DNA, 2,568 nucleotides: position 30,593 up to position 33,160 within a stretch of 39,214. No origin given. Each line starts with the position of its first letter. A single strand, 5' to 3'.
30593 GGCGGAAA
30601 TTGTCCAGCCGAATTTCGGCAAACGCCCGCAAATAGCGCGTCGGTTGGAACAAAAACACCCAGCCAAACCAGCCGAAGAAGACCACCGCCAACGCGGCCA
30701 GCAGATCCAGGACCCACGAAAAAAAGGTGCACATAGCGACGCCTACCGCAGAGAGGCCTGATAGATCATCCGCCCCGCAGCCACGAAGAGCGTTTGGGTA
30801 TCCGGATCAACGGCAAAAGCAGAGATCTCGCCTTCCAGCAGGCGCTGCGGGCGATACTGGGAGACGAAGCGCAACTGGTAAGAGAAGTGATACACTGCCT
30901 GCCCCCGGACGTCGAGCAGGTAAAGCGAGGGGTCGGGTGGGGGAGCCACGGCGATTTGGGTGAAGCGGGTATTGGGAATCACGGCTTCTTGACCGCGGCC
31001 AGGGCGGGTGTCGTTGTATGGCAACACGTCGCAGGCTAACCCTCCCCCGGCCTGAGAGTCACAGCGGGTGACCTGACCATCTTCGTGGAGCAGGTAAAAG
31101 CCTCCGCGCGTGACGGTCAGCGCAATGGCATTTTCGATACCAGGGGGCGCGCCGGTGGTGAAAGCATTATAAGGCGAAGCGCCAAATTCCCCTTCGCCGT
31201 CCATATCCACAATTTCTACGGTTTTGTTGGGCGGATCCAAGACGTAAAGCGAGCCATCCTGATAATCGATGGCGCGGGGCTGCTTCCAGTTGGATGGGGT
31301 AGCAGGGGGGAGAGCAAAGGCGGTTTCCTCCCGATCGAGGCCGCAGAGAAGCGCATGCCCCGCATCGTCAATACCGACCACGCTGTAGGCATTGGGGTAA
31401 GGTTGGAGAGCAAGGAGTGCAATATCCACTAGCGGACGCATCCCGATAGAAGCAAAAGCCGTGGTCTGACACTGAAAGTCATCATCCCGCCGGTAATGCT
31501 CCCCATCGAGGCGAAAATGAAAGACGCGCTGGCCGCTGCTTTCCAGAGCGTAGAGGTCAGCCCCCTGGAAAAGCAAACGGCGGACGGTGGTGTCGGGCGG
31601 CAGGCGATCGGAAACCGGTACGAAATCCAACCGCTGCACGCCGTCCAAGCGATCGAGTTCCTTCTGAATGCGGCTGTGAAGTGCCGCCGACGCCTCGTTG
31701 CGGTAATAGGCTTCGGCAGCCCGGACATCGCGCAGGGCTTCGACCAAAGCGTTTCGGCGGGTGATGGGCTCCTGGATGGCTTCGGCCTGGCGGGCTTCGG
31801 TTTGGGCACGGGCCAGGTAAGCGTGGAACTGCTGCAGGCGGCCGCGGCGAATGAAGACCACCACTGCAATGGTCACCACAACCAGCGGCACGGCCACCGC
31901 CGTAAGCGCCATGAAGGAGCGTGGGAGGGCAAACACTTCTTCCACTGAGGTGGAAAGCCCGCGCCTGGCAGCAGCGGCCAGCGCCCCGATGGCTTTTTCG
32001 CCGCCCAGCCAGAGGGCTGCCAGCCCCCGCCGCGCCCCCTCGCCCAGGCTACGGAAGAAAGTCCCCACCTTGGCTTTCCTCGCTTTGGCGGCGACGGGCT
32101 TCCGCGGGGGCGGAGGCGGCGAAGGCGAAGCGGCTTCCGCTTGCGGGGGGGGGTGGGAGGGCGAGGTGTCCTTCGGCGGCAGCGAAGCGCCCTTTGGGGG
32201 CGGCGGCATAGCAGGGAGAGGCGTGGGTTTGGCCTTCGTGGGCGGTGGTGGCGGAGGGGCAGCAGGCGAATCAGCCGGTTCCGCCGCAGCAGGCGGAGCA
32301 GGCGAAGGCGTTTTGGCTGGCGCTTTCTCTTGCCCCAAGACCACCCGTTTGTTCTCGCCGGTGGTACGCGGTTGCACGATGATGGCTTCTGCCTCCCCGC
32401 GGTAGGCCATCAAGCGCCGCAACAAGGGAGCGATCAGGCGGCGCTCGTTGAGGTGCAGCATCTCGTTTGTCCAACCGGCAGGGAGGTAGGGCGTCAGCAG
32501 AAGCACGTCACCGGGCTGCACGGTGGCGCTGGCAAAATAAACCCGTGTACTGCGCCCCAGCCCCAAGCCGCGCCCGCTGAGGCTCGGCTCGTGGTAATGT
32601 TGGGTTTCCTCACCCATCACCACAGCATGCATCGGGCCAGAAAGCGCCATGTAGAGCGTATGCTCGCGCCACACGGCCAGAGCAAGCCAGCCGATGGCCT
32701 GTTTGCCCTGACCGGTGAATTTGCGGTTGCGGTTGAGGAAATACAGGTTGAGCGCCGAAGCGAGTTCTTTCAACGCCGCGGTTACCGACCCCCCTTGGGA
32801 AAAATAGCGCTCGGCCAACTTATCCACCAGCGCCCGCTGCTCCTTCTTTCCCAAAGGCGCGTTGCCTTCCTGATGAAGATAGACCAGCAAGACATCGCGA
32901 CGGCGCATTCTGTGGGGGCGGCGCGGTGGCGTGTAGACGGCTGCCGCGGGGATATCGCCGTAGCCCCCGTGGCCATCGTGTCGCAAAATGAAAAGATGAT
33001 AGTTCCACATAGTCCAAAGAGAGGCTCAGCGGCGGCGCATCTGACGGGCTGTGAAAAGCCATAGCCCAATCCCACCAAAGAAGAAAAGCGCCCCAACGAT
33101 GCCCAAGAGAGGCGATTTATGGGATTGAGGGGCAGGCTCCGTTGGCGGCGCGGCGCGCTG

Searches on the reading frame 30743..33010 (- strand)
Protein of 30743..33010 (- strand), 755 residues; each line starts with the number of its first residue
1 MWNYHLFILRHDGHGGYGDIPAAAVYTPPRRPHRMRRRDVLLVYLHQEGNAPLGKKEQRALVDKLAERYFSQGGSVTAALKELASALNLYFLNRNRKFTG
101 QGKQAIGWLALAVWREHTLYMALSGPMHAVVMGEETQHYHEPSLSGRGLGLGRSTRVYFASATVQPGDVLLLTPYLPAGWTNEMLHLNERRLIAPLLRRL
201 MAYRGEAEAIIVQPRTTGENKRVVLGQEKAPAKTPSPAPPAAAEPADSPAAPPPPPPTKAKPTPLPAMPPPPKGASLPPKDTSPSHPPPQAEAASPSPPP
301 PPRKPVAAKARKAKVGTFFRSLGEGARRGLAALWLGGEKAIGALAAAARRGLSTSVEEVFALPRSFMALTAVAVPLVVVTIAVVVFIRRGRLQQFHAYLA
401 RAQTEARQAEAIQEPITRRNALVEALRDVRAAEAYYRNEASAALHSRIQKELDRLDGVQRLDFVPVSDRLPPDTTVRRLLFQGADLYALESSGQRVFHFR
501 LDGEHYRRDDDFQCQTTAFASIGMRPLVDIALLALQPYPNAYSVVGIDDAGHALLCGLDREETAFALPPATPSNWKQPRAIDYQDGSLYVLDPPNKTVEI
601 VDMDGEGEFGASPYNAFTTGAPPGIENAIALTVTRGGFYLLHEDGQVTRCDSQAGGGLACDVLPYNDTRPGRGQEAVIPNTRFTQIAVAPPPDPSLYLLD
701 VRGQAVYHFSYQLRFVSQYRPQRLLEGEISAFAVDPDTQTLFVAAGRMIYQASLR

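Call 9: search_protein_families(library=pfam, proteins=[window:30743-33010:-])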
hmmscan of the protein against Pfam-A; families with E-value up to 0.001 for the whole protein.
window:30743-33010:- (755 aa): 0 families

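Call 13: find_homologous_proteins(query=window:30743-33010:-)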
Query window:30743-33010:- (755 aa): 45 proteins with E <= 0.001 among 8000 candidates.
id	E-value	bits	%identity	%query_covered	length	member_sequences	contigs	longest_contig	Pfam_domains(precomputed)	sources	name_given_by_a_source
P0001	0.0e+0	1712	100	100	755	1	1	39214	-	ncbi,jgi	-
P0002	0.0e+0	1250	77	95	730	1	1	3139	-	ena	-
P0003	5.6e-278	942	64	57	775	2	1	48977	-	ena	-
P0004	1.9e-273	927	56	100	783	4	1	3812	-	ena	-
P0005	2.0e-273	927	62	57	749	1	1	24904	-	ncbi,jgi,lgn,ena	-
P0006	1.6e-268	911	56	100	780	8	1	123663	-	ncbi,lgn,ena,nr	ncbi:MAG TPA: hypothetical protein ENJ54_10215 [Chloroflexi bacterium]|nr:hypothetical protein [Chlo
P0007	5.1e-257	873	53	100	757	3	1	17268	-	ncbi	-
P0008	8.3e-257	872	53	100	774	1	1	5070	-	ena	-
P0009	9.4e-255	866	56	95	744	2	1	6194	-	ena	-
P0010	1.7e-249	848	53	100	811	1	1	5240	-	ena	-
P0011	1.3e-218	746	56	31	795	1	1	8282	-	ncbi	-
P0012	7.7e-210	717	49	100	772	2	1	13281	-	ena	-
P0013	2.4e-199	682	47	95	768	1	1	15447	-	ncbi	-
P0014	1.6e-181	623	43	99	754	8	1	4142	-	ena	-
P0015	2.9e-176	606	45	99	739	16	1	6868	-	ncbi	-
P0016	5.6e-173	595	48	57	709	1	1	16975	-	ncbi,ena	-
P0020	9.1e-105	370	40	33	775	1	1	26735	-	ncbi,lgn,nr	ncbi:MAG: hypothetical protein JW726_11290 [Anaerolineales bacterium]|nr:hypothetical protein [Anaer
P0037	3.8e-74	268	28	97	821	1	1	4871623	-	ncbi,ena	-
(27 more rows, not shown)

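Call 16: find_encoding_contigs(protein=P0001, flank=3000, max_places=3)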
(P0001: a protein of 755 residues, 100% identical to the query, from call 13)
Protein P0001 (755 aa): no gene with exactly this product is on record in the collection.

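Call 17: find_encoding_contigs(protein=P0003, flank=6000, max_places=3)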
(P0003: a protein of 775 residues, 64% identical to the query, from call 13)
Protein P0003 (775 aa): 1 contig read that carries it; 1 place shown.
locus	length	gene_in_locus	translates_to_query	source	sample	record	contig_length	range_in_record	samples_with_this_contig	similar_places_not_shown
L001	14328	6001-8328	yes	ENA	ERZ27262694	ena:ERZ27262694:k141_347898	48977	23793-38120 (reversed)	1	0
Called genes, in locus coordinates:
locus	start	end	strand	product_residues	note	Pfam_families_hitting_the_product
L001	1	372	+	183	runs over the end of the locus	PF08534:Redoxin, PF00578:AhpC-TSA, PF00255:GSHPx (weak), PF13905:Thioredoxin_8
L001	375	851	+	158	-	PF02566:OsmC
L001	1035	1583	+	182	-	PF02482:Ribosomal_S30AE, PF16321:Ribosom_S30AE_C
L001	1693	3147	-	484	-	PF00140:Sigma70_r1_2 (weak), PF04542:Sigma70_r2, PF04539:Sigma70_r3 (weak), PF04545:Sigma70_r4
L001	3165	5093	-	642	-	PF01807:Zn_ribbon_DnaG, PF08275:DNAG_N, PF01751:Toprim, PF13155:Toprim_2, PF13662:Toprim_4, PF10410:DnaB_bind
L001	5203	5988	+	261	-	PF01476:LysM, PF17210:SdrD_B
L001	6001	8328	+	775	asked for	-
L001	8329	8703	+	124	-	-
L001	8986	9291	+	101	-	PF14110:DUF4282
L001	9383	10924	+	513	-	PF02441:Flavoprotein, PF04127:DFP, PF06108:DUF952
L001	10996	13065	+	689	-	PF00009:GTP_EFTU, PF22042:EF-G_D2, PF03144:GTP_EFTU_D2, PF14492:EFG_III, PF03764:EFG_IV, PF00679:EFG_C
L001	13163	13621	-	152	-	PF05991:NYN_YacP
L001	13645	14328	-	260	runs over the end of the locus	PF12146:Hydrolase_4, PF00561:Abhydrolase_1, PF12697:Abhydrolase_6, PF08386:Abhydrolase_4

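Call 18: find_encoding_contigs(protein=P0005, flank=6000, max_places=3)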
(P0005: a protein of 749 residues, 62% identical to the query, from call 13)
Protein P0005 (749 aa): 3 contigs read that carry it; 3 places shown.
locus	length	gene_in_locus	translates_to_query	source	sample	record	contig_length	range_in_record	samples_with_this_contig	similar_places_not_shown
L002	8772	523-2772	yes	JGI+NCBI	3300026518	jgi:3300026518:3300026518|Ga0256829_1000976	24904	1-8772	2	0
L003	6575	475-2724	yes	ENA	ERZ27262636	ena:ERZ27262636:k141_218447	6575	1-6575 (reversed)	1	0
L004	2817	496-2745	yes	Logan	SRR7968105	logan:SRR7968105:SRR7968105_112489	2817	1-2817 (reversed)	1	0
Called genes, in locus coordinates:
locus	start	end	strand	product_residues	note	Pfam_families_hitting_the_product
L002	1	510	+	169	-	?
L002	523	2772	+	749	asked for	-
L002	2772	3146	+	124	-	-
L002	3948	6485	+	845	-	PF01588:tRNA_bind, PF03483:B3_4, PF03484:B5, PF17759:tRNA_synthFbeta, PF03147:FDX-ACB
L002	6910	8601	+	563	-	PF27054:Beta_methylindole_red_C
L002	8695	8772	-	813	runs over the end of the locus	PF00521:DNA_topoisoIV, PF03989:DNA_gyraseA_C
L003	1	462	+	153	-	?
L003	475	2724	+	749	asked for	-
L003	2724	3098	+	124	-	-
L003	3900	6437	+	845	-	PF01588:tRNA_bind, PF03483:B3_4, PF03484:B5, PF17759:tRNA_synthFbeta, PF03147:FDX-ACB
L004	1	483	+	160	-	?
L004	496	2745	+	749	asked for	-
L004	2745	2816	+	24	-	?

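Call 19: find_encoding_contigs(protein=P0006, flank=6000, max_places=3)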
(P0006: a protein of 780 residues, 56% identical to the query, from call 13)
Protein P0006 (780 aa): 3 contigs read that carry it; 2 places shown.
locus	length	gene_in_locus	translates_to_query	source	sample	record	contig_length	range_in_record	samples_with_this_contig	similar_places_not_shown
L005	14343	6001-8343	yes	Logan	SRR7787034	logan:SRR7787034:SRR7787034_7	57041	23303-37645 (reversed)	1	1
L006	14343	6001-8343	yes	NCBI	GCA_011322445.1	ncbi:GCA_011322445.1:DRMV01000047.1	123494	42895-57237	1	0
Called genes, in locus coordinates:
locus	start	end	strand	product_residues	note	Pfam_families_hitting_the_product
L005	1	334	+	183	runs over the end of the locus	PF00578:AhpC-TSA, PF08534:Redoxin, PF00255:GSHPx (weak), PF13905:Thioredoxin_8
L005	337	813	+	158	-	PF02566:OsmC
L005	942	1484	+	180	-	PF02482:Ribosomal_S30AE, PF16321:Ribosom_S30AE_C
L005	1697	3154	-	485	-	PF00140:Sigma70_r1_2 (weak), PF04542:Sigma70_r2, PF04539:Sigma70_r3 (weak), PF04545:Sigma70_r4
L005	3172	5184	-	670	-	PF01807:Zn_ribbon_DnaG, PF08275:DNAG_N, PF01751:Toprim, PF13155:Toprim_2, PF13662:Toprim_4, PF10410:DnaB_bind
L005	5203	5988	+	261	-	PF01476:LysM, PF17210:SdrD_B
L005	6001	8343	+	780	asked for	-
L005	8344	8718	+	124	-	-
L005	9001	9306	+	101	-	PF14110:DUF4282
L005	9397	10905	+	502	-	PF02441:Flavoprotein, PF04127:DFP, PF06108:DUF952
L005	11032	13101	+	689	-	PF00009:GTP_EFTU, PF22042:EF-G_D2, PF03144:GTP_EFTU_D2, PF14492:EFG_III, PF03764:EFG_IV, PF00679:EFG_C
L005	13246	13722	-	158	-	PF05991:NYN_YacP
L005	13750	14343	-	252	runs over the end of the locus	PF00756:Esterase (faint), PF02230:Abhydrolase_2 (faint), PF12146:Hydrolase_4, PF00561:Abhydrolase_1, PF12697:Abhydrolase_6, PF03096:Ndr (weak), PF00561:Abhydrolase_1 (weak), PF08386:Abhydrolase_4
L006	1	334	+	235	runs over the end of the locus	PF00578:AhpC-TSA, PF08534:Redoxin, PF00255:GSHPx (weak), PF13905:Thioredoxin_8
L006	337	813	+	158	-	PF02566:OsmC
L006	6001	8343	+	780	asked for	-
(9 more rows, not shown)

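Call 37: find_encoding_contigs(protein=P0007, flank=4000, max_places=2)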
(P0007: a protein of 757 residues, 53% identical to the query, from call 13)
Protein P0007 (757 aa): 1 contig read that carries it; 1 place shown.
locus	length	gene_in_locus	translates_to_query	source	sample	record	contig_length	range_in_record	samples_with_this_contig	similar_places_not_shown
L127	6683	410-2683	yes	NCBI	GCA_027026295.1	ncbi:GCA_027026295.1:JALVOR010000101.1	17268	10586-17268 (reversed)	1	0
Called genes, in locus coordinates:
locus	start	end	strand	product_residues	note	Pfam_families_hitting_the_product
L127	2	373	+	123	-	?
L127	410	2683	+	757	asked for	-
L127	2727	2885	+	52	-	-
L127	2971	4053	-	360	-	PF01658:Inos-1-P_synth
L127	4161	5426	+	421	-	PF01590:GAF, PF13185:GAF_2, PF13492:GAF_3, PF00512:HisKA, PF13581:HATPase_c_2 (weak), PF02518:HATPase_c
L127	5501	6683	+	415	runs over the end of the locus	PF01053:Cys_Met_Meta_PP, PF00266:Aminotran_5 (faint)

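Call 38: find_encoding_contigs(protein=P0013, flank=4000, max_places=2)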
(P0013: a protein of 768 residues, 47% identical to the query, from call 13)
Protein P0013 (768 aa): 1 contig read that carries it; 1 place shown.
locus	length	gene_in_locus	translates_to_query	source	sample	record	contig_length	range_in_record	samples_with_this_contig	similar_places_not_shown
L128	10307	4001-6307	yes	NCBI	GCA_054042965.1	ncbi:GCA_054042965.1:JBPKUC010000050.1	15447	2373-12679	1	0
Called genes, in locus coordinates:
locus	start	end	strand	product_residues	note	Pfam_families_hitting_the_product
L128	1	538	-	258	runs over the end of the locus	PF00378:ECH_1, PF16113:ECH_2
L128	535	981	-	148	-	-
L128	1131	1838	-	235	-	PF00106:adh_short, PF13561:adh_short_C2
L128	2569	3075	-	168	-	PF04073:tRNA_edit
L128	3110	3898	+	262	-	PF01476:LysM, PF17210:SdrD_B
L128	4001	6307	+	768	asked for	-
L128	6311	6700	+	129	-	-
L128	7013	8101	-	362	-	PF01658:Inos-1-P_synth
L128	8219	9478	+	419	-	PF01590:GAF, PF13185:GAF_2, PF13492:GAF_3, PF00512:HisKA, PF02518:HATPase_c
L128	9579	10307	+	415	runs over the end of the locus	PF01053:Cys_Met_Meta_PP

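Call 39: find_encoding_contigs(protein=P0020, flank=4000, max_places=2)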
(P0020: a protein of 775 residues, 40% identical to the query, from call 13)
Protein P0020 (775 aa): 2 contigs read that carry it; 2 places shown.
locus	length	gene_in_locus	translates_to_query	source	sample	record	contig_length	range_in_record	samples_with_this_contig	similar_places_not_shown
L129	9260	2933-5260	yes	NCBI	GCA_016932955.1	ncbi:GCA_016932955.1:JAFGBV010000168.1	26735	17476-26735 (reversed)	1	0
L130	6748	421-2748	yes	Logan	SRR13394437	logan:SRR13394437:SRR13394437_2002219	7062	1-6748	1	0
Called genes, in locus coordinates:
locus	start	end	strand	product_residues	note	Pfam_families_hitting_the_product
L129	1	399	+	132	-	?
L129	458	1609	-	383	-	PF05977:MFS_3 (weak), PF07690:MFS_1, PF00083:Sugar_tr (weak)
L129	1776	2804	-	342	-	PF13480:Acetyltransf_6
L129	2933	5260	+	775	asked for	-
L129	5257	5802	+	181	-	PF01931:NTPase_I-T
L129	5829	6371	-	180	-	-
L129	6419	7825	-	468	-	-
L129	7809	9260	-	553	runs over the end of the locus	PF12770:CHAT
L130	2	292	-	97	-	?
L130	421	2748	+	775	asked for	-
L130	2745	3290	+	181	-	PF01931:NTPase_I-T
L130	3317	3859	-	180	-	-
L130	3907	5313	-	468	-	-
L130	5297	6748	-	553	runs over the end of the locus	PF12770:CHAT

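Call 40: find_encoding_contigs(protein=P0037, flank=4000, max_places=2)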
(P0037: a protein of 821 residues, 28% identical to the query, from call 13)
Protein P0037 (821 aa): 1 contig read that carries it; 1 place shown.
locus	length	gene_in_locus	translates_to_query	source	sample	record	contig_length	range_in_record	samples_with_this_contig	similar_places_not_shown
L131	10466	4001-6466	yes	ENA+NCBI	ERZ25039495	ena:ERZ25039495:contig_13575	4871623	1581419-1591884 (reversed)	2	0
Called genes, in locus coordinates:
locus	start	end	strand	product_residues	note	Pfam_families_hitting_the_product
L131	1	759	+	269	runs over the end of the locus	PF18917:LiaI-LiaF-like_TM1, PF22570:LiaF-TM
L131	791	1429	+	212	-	-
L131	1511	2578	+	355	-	PF18917:LiaI-LiaF-like_TM1, PF22570:LiaF-TM, PF18917:LiaI-LiaF-like_TM1 (weak), PF22570:LiaF-TM (weak), PF17115:Toast_rack_N (weak)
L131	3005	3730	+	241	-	PF04402:SIMPL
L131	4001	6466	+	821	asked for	-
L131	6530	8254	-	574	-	PF14716:HHH_8, PF00633:HHH (faint), PF14520:HHH_5, PF14791:DNA_pol_B_thumb, PF02811:PHP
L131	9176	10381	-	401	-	PF02163:Peptidase_M50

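Call 56: search_protein_families(library=ncbifam, proteins=[window:30743-33010:-], max_evalue=0.01)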
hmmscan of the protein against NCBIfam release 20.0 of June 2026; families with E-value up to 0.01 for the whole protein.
window:30743-33010:- (755 aa): 0 families

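Call 64: find_encoding_contigs(protein=P0002, flank=3000, max_places=2)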
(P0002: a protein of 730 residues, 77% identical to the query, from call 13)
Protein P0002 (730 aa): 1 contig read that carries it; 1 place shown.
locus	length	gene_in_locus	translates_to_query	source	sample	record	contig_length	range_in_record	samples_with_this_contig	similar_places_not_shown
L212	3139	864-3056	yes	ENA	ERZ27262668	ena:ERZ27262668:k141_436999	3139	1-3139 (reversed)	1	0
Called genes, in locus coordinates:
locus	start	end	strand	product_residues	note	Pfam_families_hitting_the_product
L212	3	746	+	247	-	?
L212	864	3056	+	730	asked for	-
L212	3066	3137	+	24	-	?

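Call 65: find_encoding_contigs(protein=P0016, flank=3000, max_places=2)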
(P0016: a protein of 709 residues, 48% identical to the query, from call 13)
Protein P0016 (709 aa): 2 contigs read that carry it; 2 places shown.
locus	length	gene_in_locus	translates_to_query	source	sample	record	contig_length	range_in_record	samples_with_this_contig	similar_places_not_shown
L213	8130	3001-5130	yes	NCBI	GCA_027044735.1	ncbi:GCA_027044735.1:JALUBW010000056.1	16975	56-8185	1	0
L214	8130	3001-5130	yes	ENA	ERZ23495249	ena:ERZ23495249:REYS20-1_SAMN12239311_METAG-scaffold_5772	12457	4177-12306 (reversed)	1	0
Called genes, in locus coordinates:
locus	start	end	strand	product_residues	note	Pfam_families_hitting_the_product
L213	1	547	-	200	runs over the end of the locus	?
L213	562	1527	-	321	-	PF01145:Band_7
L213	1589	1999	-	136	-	PF00392:GntR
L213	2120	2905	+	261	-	PF01476:LysM, PF17210:SdrD_B (weak)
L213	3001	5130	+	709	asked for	-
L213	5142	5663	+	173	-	PF01569:PAP2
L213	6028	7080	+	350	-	PF06723:MreB_Mbl, PF00022:Actin (weak), PF00012:HSP70, PF11104:PilM_2 (faint), PF14450:FtsA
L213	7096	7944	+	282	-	PF04085:MreC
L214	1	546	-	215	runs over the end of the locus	PF07853:DUF1648, PF13630:SdpI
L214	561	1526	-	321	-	PF01145:Band_7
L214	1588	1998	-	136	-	PF00392:GntR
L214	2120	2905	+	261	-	PF01476:LysM, PF17210:SdrD_B (weak)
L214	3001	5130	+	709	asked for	-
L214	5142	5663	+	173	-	PF01569:PAP2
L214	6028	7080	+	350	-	PF06723:MreB_Mbl, PF00022:Actin (weak), PF00012:HSP70, PF11104:PilM_2 (faint), PF14450:FtsA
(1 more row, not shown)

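Call 71: search_solved_structures(query=A2, max_evalue=1)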
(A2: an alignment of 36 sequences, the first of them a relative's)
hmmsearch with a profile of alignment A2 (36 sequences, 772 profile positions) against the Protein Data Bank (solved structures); distinct sequences matched with E-value up to 1: 6.
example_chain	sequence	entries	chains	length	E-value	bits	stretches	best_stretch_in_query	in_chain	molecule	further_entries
9iue_1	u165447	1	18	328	0.063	14.7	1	200-332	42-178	Cell division protein ZipA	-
7q5q_B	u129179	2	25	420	0.1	14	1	252-343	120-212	Dihydrolipoyllysine-residue succinyltransferase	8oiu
9njt_A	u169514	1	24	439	0.12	13.7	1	248-329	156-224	Dihydrolipoyllysine-residue succinyltransferase component of 2-oxoglutarate dehydrogenase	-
7y5e_QL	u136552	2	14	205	0.18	13.2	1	422-471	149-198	PsbQ'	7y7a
7qnl_AAA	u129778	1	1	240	0.23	12.8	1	434-503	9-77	DARPIN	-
8kcb_D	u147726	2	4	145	0.46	11.8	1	289-380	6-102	Histone H2B.10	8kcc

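Call 81: list_cluster_members(proteins=[P0001, P0005, P0006, P0007, P0013, P0016])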
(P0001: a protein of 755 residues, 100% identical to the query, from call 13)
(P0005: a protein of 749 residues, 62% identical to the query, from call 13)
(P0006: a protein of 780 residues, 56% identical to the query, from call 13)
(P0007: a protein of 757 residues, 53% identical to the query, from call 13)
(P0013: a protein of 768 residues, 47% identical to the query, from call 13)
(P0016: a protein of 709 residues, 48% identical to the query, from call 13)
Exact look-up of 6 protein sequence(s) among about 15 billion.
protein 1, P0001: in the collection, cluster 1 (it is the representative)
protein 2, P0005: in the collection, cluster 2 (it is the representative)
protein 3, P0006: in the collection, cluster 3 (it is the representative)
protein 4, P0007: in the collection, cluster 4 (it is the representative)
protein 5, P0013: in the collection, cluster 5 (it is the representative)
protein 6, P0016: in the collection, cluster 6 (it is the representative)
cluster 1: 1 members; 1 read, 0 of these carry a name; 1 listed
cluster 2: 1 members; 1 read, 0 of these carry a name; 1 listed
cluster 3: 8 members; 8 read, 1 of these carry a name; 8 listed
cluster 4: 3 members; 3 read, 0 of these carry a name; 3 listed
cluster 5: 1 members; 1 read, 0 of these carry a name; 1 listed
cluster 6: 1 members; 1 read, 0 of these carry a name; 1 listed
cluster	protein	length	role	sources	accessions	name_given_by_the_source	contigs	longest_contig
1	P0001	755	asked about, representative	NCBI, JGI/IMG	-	-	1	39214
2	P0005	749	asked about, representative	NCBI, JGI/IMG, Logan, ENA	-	-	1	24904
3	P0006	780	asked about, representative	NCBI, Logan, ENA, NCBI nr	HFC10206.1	MAG TPA: hypothetical protein ENJ54_10215 [Chloroflexi bacterium] | hypothetical protein [Chloroflexota bacterium]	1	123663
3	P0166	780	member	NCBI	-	-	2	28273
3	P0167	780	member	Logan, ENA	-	-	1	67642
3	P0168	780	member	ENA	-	-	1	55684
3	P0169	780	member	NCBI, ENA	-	-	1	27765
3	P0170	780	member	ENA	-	-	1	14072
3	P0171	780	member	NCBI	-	-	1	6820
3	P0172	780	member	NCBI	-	-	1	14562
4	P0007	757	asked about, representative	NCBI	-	-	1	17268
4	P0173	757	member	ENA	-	-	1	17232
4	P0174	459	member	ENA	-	-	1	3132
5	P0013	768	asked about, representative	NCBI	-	-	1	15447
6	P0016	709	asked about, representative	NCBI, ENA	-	-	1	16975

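Call 82: predict_structure(alignment_id=A2)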
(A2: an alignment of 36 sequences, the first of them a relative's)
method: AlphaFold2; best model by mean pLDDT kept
length: 755 residues; sequences in the alignment: 36
mean_pLDDT: 86.3   pTM: 0.59
mean pLDDT of the five models: 86.3, 85.1, 84.0, 83.7, 83.1
residues with pLDDT >= 90: 506; 70-90: 124; 50-70: 57; < 50: 68
segments of 3 or more residues with pLDDT < 50: 230-251, 259-262, 274-279, 281-287, 289-295, 300-312
pLDDT, mean of each block of 10 residues (from residue 1): 92 84 95 92 96 95 97 91 97 95 96 96 98 95 92 93 95 95 90 93 92 91 79 44 44 56 54 49 44 47 46 50 66 73 69 51 73 85 87 96 98 96 98 97 98 97 97 96 95 97 94 94 96 71 95 93 94 91 95 96 88 92 96 94 98 87 95 93 94 87 97 96 97 93 98 93
secondary structure, 60 per line:
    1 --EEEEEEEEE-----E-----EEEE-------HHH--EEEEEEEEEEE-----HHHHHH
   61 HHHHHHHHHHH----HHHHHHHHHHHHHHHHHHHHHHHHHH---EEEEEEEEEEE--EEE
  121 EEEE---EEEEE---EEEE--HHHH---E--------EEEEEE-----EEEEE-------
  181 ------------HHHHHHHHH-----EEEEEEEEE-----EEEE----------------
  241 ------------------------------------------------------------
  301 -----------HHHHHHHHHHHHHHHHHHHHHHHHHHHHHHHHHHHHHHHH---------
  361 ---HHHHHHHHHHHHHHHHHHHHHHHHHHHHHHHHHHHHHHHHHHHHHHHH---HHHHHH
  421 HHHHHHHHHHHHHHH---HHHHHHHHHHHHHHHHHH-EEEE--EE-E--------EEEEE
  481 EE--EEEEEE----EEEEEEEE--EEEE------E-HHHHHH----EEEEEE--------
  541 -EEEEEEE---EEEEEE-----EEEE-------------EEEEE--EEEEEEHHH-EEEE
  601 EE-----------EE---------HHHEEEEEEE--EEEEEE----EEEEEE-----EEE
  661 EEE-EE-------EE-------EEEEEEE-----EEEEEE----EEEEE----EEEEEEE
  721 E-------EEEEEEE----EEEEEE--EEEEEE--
elements in order (helices of 4 or more, strands of 3 or more residues): E3-11 E23-26 E39-49 H55-71 H76-101 E105-115 E118-124 E128-132 E136-139 H142-145 E158-163 E169-173 H193-201 E207-215 E221-224 H312-351 H364-411 H415-435 H439-456 E458-461 E476-482 E485-490 E495-502 E505-508 H517-522 E527-532 E542-548 E552-557 E563-566 E580-584 E587-592 E597-602 E628-634 E637-642 E647-652 E658-663 E683-689 E695-700 E705-709 E714-721 E729-735 E740-745 E748-753
